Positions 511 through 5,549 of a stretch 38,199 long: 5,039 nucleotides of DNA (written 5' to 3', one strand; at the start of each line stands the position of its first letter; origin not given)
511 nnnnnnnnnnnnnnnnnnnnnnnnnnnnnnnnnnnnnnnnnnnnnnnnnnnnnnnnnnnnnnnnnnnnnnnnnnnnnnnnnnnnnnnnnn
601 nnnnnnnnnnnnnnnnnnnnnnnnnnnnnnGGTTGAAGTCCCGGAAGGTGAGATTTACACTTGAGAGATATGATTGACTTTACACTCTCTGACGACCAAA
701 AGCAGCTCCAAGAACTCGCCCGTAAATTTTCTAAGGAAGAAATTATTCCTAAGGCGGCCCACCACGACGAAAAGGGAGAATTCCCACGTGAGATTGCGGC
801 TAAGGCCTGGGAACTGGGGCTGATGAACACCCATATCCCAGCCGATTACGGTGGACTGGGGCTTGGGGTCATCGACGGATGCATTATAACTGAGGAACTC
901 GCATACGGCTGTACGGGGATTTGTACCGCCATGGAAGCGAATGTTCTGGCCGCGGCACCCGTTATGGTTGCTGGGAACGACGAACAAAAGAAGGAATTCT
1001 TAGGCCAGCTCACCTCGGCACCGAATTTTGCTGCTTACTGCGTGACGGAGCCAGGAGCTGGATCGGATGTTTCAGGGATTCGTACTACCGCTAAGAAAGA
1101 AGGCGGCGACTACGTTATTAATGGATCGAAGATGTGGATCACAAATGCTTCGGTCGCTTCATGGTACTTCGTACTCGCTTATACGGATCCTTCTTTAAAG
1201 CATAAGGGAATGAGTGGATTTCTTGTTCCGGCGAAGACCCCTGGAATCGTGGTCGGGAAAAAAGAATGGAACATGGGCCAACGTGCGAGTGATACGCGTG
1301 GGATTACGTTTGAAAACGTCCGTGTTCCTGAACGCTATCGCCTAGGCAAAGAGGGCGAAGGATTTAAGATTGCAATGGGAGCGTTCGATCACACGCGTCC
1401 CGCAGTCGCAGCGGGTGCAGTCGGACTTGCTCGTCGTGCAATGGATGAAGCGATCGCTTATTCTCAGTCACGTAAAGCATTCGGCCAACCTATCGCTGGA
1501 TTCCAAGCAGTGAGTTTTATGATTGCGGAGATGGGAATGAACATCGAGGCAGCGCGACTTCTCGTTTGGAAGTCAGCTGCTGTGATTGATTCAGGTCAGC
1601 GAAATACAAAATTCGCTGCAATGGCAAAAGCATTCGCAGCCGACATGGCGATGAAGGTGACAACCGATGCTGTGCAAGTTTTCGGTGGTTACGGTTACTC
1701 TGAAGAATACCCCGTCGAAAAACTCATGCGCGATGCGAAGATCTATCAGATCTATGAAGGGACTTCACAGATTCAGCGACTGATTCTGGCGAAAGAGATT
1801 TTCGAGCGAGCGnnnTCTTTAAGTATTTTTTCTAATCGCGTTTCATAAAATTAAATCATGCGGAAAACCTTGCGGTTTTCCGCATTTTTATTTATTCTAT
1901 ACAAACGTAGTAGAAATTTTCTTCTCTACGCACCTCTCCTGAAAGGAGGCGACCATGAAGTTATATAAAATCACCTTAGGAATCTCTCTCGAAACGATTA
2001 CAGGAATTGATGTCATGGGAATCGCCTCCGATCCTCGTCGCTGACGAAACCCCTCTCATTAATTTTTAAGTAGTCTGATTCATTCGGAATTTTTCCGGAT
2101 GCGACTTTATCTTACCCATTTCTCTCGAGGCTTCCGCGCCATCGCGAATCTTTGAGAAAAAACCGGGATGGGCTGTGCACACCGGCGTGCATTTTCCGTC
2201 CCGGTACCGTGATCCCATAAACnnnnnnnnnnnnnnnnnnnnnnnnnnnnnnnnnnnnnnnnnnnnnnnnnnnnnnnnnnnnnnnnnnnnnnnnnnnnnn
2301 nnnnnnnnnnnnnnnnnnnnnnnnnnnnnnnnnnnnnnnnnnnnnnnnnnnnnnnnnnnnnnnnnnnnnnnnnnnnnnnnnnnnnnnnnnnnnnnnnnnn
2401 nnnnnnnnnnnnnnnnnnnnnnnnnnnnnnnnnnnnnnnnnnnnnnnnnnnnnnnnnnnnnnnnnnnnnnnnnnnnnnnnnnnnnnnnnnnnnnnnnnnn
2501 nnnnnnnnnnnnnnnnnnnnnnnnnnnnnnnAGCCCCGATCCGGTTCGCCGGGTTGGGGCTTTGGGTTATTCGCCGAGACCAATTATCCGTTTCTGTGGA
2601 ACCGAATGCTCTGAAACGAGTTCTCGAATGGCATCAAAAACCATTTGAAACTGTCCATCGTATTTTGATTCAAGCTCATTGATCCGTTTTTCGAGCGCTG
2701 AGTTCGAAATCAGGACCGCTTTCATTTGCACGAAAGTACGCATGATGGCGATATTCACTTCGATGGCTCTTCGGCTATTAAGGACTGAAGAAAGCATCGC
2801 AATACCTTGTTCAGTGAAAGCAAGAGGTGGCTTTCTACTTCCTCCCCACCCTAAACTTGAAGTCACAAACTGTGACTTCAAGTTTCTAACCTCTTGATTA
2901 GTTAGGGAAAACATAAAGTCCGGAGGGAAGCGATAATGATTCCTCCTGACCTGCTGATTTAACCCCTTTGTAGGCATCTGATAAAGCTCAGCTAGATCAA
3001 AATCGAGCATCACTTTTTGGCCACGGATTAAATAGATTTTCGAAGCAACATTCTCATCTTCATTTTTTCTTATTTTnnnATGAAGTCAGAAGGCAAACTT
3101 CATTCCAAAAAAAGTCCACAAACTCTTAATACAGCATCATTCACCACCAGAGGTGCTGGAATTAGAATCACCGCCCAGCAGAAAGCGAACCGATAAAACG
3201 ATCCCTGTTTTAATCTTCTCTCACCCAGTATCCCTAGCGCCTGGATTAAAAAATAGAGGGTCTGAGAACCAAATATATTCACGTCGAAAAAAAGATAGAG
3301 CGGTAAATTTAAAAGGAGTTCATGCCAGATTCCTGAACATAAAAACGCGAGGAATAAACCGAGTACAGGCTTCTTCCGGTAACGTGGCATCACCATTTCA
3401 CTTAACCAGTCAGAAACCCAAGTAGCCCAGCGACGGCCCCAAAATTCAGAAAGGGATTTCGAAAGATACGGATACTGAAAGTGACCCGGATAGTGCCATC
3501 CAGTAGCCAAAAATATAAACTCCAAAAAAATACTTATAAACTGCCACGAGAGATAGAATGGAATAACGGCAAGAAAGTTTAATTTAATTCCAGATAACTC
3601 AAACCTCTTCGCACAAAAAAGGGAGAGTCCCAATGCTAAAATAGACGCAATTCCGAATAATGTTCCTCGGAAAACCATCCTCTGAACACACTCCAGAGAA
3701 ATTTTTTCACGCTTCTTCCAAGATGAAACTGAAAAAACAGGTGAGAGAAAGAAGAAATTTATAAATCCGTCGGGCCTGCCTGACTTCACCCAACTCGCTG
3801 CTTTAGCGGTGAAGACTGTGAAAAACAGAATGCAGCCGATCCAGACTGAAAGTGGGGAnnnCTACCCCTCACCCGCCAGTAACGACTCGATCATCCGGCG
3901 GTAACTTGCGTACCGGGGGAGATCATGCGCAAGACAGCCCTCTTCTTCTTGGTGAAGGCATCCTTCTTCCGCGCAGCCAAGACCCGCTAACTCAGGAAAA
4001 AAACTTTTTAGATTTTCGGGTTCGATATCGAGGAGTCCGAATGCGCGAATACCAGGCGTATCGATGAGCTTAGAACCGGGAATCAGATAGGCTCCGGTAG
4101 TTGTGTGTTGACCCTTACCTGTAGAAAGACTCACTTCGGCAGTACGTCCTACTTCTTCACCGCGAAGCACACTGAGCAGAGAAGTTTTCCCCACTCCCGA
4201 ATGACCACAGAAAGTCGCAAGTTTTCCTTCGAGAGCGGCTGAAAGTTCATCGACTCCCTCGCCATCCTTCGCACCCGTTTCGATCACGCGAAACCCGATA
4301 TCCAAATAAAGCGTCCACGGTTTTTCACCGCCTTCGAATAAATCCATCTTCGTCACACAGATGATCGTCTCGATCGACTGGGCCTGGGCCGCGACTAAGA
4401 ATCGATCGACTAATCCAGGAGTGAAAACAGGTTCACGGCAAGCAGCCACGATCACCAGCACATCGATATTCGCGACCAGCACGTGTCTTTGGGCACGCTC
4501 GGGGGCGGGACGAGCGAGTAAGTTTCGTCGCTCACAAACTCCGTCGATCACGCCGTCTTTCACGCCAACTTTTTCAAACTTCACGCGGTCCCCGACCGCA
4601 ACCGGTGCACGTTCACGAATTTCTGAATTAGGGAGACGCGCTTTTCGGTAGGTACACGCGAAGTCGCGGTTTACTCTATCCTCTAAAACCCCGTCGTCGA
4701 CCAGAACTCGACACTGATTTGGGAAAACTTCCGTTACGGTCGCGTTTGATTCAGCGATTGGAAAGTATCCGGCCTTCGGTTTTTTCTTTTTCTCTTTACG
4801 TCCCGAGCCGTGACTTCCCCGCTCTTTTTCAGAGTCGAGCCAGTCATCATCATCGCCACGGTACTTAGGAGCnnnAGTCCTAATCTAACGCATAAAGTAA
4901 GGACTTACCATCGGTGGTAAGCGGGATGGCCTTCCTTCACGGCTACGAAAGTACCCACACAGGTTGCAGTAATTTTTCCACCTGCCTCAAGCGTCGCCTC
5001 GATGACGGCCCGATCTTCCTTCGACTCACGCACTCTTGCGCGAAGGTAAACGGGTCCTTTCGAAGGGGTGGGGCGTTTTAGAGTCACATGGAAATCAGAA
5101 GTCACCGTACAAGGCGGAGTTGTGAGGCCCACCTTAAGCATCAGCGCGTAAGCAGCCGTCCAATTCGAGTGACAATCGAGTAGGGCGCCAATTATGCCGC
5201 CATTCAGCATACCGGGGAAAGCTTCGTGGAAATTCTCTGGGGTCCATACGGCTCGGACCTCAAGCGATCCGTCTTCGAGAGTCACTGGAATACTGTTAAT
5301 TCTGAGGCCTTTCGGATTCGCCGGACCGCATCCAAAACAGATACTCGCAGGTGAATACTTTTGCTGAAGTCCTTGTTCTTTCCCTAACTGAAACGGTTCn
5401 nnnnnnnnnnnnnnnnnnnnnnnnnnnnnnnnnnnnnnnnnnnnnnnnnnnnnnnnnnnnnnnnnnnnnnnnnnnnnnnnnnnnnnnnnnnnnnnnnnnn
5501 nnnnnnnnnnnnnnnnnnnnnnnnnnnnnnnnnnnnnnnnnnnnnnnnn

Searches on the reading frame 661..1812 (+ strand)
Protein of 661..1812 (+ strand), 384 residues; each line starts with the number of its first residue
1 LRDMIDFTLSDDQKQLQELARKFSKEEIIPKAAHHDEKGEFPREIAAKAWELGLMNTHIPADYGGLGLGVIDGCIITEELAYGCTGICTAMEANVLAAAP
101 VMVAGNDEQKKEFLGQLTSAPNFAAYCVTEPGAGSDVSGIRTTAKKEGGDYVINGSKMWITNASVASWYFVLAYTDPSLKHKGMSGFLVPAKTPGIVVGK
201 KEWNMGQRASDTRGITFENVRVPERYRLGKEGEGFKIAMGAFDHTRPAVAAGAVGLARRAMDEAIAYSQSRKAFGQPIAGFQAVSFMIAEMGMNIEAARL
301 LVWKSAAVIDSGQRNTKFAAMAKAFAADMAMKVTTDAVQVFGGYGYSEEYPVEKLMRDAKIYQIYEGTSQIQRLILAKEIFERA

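Call 43: search_protein_families(library=pfam, proteins=[window:661-1812:+], max_evalue=0.001)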
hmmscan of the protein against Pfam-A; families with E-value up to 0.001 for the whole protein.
window:661-1812:+ (384 aa): 5 families
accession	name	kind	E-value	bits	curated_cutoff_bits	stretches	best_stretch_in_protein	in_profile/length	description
PF00441.29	Acyl-CoA_dh_1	-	6e-54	182.7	22.4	1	232-380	1-149/150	Acyl-CoA dehydrogenase, C-terminal domain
PF02771.21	Acyl-CoA_dh_N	-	6.4e-32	110.7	22.9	1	10-119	1-111/113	Acyl-CoA dehydrogenase, N-terminal domain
PF02770.24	Acyl-CoA_dh_M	-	2.4e-27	95.4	33.3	1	125-220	1-97/97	Acyl-CoA dehydrogenase, middle domain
PF08028.16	Acyl-CoA_dh_2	-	2.5e-23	83.3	22.7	1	249-369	3-133/134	Acyl-CoA dehydrogenase, C-terminal domain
PF22924.1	ACOX_C_alpha1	-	0.00018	21.8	27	1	266-372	50-160/169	Acyl-CoA oxidase, C-alpha1 domain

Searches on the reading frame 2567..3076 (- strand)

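Call 43: search_protein_families(library=pfam, proteins=[window:2567-3076:-], max_evalue=0.001)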
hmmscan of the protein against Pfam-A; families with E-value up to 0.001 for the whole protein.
window:2567-3076:- (169 aa): 1 family
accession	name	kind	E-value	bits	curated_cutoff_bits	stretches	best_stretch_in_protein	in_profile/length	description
PF10543.14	ORF6N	-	1.2e-34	118.9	27.8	1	12-98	1-86/86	ORF6N domain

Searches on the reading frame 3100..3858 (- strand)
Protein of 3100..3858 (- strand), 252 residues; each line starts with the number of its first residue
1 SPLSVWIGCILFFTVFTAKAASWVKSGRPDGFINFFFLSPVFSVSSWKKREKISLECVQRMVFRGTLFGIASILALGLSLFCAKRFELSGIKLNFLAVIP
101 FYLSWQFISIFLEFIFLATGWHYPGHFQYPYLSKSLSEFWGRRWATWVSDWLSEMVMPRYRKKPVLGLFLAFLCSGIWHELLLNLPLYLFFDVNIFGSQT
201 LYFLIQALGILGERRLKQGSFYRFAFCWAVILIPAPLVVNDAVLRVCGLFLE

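Call 43: search_protein_families(library=pfam, proteins=[window:3100-3858:-], max_evalue=0.001)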
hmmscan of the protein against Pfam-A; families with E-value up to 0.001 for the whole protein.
window:3100-3858:- (252 aa): 1 family
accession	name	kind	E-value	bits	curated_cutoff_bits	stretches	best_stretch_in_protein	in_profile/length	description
PF13813.11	MBOAT_2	-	1.4e-07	32.1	25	1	123-181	1-66/85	Membrane bound O-acyl transferase family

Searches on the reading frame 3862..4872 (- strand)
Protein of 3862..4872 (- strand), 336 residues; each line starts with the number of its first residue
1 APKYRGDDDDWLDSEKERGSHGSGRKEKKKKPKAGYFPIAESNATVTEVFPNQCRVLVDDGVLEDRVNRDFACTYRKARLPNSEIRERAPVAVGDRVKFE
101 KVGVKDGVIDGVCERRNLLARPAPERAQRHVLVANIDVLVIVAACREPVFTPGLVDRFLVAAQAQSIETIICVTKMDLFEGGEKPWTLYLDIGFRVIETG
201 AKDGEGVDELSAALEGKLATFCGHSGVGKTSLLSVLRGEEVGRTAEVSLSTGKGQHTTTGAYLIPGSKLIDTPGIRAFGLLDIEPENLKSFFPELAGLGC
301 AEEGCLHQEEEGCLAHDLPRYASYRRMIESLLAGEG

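Call 43: search_protein_families(library=pfam, proteins=[window:3862-4872:-], max_evalue=0.001)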
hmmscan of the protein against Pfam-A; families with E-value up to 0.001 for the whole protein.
window:3862-4872:- (336 aa): 2 families
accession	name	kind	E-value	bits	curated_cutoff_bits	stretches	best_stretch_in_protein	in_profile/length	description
PF03193.22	RsgA_GTPase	-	4.2e-46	157.4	30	1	112-280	1-173/174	RsgA GTPase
PF01926.29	MMR_HSR1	-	0.00016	22.2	21.9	1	221-278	4-57/113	50S ribosome-binding GTPase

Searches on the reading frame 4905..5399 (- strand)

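Call 43: search_protein_families(library=pfam, proteins=[window:4905-5399:-], max_evalue=0.001)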
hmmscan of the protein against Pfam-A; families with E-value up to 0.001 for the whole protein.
window:4905-5399:- (164 aa): 1 family
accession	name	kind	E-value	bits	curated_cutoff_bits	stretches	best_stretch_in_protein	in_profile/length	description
PF03061.28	4HBT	-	0.00048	20.8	20.6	1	63-141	2-74/79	Thioesterase superfamily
